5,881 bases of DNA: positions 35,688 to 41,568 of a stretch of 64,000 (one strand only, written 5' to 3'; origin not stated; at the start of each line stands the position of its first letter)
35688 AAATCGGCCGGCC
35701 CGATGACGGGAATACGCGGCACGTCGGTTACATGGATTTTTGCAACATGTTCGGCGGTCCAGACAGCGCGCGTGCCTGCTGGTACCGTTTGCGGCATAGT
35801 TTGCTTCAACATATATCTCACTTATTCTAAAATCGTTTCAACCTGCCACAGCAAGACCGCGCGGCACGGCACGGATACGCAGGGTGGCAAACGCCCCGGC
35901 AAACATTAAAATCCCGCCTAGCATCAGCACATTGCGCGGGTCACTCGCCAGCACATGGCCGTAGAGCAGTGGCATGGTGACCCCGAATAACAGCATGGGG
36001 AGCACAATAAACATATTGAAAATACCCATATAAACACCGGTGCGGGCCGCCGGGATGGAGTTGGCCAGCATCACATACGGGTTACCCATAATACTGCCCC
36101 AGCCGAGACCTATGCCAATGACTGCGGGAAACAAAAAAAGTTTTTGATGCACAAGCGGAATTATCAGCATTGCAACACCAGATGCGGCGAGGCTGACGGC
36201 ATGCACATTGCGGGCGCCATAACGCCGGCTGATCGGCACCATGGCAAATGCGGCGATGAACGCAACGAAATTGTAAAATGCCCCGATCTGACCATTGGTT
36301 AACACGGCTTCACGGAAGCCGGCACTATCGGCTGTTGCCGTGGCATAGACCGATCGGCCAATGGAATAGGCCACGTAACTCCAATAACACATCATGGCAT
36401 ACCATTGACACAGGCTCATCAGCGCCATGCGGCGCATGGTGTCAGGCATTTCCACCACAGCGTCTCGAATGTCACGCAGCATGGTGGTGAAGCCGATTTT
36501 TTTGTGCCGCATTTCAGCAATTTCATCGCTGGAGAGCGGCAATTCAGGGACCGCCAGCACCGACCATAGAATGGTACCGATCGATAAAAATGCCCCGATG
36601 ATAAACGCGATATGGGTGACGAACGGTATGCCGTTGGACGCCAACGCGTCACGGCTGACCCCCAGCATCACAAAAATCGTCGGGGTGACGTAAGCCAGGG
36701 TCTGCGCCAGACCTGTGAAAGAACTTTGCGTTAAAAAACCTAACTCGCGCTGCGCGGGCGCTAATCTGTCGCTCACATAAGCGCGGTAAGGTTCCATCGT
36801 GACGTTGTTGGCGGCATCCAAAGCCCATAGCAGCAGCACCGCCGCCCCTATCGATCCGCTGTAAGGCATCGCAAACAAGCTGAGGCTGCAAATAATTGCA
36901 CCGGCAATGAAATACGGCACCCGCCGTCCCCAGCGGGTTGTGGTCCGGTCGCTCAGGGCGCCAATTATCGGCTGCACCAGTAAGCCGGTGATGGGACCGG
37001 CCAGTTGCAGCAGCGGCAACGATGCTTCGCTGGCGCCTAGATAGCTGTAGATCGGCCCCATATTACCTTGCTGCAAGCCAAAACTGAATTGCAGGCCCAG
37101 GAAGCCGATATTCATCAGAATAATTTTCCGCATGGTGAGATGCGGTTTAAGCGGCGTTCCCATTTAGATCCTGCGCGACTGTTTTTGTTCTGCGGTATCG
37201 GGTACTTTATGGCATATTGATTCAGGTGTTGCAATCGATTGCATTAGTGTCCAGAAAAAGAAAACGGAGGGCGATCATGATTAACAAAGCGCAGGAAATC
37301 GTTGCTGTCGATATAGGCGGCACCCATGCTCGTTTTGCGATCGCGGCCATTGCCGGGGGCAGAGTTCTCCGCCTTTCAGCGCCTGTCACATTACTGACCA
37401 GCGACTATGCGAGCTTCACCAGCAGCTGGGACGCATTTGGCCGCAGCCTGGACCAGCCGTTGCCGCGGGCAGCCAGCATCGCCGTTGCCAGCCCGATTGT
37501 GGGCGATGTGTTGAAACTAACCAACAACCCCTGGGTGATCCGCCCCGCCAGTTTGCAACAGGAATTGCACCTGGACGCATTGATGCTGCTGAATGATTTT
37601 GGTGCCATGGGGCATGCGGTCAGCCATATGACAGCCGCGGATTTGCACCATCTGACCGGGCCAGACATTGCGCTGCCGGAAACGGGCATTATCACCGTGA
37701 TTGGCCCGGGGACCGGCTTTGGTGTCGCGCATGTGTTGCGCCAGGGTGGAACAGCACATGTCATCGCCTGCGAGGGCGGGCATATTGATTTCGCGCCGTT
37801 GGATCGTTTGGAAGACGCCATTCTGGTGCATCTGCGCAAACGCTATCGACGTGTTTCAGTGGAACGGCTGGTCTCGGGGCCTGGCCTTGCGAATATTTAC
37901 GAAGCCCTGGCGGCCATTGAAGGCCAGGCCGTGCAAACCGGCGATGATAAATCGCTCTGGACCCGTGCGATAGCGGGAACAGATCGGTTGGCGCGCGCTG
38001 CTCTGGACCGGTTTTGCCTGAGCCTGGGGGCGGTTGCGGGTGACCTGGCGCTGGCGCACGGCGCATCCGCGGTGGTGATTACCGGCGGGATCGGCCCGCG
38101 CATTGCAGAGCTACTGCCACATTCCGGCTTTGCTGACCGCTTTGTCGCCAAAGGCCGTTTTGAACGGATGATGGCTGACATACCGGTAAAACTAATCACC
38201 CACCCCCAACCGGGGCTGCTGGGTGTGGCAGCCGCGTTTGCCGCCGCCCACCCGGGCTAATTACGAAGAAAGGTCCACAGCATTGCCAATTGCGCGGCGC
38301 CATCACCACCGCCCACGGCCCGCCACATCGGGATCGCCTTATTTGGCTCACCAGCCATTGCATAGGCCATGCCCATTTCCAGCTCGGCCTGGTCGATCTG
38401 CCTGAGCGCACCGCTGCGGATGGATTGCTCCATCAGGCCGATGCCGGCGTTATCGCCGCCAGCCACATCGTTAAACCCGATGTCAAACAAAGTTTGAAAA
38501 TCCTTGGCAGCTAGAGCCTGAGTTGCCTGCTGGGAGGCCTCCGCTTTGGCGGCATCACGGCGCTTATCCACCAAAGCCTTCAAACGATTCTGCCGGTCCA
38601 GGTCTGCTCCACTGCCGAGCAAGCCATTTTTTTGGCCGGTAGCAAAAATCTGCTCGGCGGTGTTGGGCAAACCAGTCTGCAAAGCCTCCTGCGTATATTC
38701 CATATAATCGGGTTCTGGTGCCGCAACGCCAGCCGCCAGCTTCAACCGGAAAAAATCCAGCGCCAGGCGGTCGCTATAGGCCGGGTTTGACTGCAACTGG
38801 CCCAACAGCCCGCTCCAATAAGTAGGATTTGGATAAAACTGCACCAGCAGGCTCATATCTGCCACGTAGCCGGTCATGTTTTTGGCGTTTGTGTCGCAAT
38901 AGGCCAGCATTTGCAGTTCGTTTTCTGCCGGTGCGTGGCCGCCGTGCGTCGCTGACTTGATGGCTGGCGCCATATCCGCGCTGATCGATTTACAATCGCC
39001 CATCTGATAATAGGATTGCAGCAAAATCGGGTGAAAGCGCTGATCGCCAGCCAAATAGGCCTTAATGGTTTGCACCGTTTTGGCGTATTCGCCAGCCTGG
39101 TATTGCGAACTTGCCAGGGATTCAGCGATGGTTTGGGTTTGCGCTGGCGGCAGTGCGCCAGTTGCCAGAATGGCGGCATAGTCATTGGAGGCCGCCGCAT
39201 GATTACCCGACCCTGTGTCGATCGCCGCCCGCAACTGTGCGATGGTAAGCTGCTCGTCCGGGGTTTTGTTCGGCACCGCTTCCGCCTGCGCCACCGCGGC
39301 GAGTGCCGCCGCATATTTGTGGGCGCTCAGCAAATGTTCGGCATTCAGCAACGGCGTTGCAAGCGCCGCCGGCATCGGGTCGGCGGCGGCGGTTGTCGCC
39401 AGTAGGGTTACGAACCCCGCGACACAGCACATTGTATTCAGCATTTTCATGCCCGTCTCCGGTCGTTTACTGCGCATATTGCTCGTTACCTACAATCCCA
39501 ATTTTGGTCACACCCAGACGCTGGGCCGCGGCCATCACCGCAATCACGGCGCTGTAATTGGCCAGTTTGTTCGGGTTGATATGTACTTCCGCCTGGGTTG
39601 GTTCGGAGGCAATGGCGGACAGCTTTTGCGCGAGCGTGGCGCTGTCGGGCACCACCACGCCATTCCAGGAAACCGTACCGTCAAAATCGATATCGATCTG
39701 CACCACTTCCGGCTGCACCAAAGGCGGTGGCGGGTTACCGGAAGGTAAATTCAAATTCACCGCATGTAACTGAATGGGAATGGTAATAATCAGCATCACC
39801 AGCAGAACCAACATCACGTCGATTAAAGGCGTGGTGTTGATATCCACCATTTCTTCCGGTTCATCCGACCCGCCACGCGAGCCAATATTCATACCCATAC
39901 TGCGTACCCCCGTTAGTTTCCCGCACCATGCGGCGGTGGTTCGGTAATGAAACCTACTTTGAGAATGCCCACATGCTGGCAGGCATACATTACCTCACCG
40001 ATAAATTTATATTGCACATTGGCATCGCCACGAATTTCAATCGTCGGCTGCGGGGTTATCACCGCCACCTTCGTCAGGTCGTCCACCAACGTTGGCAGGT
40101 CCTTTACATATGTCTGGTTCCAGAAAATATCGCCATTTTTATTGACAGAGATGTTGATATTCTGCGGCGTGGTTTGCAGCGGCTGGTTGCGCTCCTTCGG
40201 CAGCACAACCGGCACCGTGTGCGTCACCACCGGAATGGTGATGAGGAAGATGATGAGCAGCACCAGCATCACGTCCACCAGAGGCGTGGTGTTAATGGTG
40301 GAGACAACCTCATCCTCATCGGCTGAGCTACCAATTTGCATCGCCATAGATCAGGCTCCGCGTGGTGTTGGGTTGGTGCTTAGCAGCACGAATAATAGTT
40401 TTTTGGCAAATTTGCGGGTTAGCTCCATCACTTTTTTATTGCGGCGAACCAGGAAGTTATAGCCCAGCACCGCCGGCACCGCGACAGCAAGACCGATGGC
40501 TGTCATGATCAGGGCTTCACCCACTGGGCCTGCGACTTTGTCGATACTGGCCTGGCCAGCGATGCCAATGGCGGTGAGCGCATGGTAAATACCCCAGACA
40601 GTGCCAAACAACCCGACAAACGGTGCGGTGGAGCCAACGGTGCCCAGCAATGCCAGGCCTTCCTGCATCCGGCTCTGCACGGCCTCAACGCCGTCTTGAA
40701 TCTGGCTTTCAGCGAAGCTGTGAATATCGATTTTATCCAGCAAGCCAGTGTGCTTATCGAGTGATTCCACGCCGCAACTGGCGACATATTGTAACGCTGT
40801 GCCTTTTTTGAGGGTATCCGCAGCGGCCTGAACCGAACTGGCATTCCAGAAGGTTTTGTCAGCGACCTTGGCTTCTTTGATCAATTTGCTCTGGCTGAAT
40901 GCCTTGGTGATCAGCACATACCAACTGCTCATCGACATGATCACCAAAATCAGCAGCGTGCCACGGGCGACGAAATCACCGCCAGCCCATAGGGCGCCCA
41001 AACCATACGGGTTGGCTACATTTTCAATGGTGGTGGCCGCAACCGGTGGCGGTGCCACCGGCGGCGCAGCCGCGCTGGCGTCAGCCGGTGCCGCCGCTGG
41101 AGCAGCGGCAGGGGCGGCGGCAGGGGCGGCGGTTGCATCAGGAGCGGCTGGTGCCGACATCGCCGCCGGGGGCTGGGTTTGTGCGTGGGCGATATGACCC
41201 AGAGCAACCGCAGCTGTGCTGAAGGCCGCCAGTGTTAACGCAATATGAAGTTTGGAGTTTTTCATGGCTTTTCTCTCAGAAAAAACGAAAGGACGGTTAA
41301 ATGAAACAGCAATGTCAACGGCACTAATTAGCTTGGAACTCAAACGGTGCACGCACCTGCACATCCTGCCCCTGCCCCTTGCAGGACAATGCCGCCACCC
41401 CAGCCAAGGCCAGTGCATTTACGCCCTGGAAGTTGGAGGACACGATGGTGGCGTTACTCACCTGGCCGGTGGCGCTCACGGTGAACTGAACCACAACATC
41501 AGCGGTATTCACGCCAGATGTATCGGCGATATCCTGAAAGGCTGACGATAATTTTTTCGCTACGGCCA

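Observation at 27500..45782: Complete outer-membrane-to-pyruvate sucrose/fructoside utilisation system under one LacI regulon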

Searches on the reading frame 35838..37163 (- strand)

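Call 3: search_protein_families(library=pfam, proteins=[window:35838-37163:-])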
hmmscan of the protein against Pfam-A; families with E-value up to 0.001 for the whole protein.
window:35838-37163:- (441 aa): 2 families
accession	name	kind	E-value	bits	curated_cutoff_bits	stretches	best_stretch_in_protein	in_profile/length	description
PF07690.21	MFS_1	-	3e-19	69.6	33.4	1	23-392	7-345/347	Major Facilitator Superfamily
PF13347.12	MFS_2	-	6.1e-09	35.4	27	1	52-386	38-366/427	MFS/sugar transport protein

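Call 29: search_protein_families(library=ncbifam, proteins=[window:35838-37163:-], max_evalue=0.01)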
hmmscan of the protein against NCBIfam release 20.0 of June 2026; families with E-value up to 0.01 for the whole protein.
window:35838-37163:- (441 aa): 3 families
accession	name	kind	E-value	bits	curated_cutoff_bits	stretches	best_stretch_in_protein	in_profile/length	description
TIGR01301.1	GPH_sucrose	subfamily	2.4e-22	79.5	511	1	11-340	3-361/476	sucrose/proton symporter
NF007237.0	PRK09669.1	subfamily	0.00022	20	610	1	43-109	41-107/461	putative symporter YagG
TIGR00792.1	gph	subfamily_domain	0.00061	18.5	231.35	1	57-262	45-243/437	glycoside-pentoside-hexuronide (GPH):cation symporter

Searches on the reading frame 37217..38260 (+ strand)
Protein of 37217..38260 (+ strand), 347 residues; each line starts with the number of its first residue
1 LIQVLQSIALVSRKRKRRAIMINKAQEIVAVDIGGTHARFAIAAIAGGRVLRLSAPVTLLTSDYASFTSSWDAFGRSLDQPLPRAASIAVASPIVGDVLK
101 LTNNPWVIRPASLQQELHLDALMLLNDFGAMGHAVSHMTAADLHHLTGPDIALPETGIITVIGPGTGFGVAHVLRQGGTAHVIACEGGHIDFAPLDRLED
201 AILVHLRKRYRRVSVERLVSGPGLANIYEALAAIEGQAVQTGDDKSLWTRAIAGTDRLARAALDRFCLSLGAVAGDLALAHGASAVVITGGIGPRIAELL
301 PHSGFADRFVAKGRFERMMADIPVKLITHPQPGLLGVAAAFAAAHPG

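Call 3: search_protein_families(library=pfam, proteins=[window:37217-38260:+])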
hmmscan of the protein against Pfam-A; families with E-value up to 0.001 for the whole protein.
window:37217-38260:+ (347 aa): 2 families
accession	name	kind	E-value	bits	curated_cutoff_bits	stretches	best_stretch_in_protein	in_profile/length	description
PF02685.22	Glucokinase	-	5e-91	305.4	22.1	1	30-342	2-312/314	Glucokinase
PF00480.26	ROK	-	0.00086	19.4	22.9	0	158-293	126-245/294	ROK family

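Call 29: search_protein_families(library=ncbifam, proteins=[window:37277-38260:+], max_evalue=0.01)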
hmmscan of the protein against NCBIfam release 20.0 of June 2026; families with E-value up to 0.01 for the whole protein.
window:37277-38260:+ (327 aa): 8 families
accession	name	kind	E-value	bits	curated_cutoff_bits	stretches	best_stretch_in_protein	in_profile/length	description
NF001416.0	PRK00292.1-3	equivalog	8.5e-80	268.4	383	1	8-322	14-332/339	glucokinase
TIGR00749.1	glk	equivalog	6.3e-75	252.4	225.45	1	10-317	2-314/315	glucokinase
NF001415.0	PRK00292.1-2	equivalog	1.2e-73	248.3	333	1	8-323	4-343/346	glucokinase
NF009073.0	PRK12408.1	subfamily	5.9e-70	236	240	1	3-324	13-335/338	glucokinase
NF001414.0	PRK00292.1-1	equivalog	1.6e-66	224.8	502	1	10-320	7-312/321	glucokinase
NF010701.0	PRK14101.1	equivalog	2.2e-62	211.2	920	1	11-322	23-329/638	bifunctional transcriptional regulator/glucokinase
NF001417.0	PRK00292.1-4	equivalog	4.9e-58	196.4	468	1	8-319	15-322/342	glucokinase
NF007108.0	PRK09557.1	equivalog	0.00097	18.5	443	1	138-273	127-256/303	fructokinase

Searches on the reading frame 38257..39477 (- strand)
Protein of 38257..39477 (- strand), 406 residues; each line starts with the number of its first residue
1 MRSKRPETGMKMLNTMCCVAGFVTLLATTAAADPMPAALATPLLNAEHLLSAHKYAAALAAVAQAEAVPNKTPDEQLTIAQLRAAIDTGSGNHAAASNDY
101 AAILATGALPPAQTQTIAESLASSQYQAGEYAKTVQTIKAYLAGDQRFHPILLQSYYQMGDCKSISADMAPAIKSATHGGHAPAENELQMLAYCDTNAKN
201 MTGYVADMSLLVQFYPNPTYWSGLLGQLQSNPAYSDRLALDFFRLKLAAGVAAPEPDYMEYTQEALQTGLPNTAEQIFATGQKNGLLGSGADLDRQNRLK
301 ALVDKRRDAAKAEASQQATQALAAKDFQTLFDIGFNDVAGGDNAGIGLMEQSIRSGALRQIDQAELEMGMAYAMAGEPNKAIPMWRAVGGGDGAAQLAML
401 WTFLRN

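Call 4: search_protein_families(library=pfam, proteins=[window:38257-39477:-])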
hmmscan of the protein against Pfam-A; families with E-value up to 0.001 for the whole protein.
window:38257-39477:- (406 aa): 0 families

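Call 29: search_protein_families(library=ncbifam, proteins=[window:38257-39477:-], max_evalue=0.01)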
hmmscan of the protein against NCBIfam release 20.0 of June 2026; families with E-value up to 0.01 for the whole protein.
window:38257-39477:- (406 aa): 1 family
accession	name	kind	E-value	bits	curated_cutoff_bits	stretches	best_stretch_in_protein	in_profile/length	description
TIGR00540.1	TPR_hemY_coli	hypoth_equivalog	0.0053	15.6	142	1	34-129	147-240/385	heme biosynthesis-associated TPR protein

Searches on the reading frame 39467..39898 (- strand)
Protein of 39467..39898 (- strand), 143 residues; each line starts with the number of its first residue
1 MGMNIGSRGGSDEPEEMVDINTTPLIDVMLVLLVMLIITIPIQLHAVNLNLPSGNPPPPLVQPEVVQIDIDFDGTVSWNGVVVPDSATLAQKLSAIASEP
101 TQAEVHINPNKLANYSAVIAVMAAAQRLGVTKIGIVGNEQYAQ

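Call 4: search_protein_families(library=pfam, proteins=[window:39467-39898:-])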
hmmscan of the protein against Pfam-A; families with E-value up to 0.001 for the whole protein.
window:39467-39898:- (143 aa): 1 family
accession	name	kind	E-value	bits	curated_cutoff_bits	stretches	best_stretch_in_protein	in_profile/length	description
PF02472.21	ExbD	-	1.7e-25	90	25.4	1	15-136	3-124/128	Biopolymer transport protein ExbD/TolR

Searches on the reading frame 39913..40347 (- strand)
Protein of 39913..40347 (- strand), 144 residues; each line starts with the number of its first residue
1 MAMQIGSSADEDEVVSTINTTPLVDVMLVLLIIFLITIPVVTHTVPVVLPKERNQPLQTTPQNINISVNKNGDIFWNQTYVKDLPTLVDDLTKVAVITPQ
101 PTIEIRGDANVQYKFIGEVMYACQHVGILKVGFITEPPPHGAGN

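Call 4: search_protein_families(library=pfam, proteins=[window:39913-40347:-])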
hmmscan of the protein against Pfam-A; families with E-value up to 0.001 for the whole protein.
window:39913-40347:- (144 aa): 1 family
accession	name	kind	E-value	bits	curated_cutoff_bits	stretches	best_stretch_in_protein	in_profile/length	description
PF02472.21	ExbD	-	1.4e-27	96.8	25.4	1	15-137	5-127/128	Biopolymer transport protein ExbD/TolR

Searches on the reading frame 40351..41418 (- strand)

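Call 4: search_protein_families(library=pfam, proteins=[window:40351-41418:-])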
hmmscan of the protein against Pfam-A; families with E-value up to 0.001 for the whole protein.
window:40351-41418:- (355 aa): 1 family
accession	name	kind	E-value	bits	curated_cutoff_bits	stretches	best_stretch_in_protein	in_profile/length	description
PF01618.21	MotA_ExbB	-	9.9e-31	106.6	22.9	1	235-332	26-123/127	MotA/TolQ/ExbB proton channel family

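Call 29: search_protein_families(library=ncbifam, proteins=[window:40351-41418:-], max_evalue=0.01)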
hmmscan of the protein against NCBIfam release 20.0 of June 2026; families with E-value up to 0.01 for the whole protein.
window:40351-41418:- (355 aa): 7 families
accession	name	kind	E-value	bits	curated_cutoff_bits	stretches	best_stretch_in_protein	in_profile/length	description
TIGR02796.1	tolQ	equivalog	3.1e-44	151.3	221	1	144-344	6-213/216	protein TolQ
TIGR02797.1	exbB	equivalog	1.3e-31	110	206.2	1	144-334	6-198/211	tonB-system energizer ExbB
NF008066.0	PRK10801.1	equivalog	3e-25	89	403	1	149-341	15-213/230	Tol-Pal system protein TolQ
NF007722.0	PRK10414.1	equivalog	3.9e-22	78.9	402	1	146-326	18-201/244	tol-pal system-associated acyl-CoA thioesterase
TIGR02805.1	exbB2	equivalog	2.4e-13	50.4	135.35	1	243-327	43-127/138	TonB-system energizer ExbB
NF005997.1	PRK08124.1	equivalog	0.00017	20.6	340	1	235-310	124-194/259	flagellar motor stator protein MotA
NF010533.0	PRK13922.9-5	equivalog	0.0026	16.9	384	0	290-330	52-92/345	rod shape-determining protein MreC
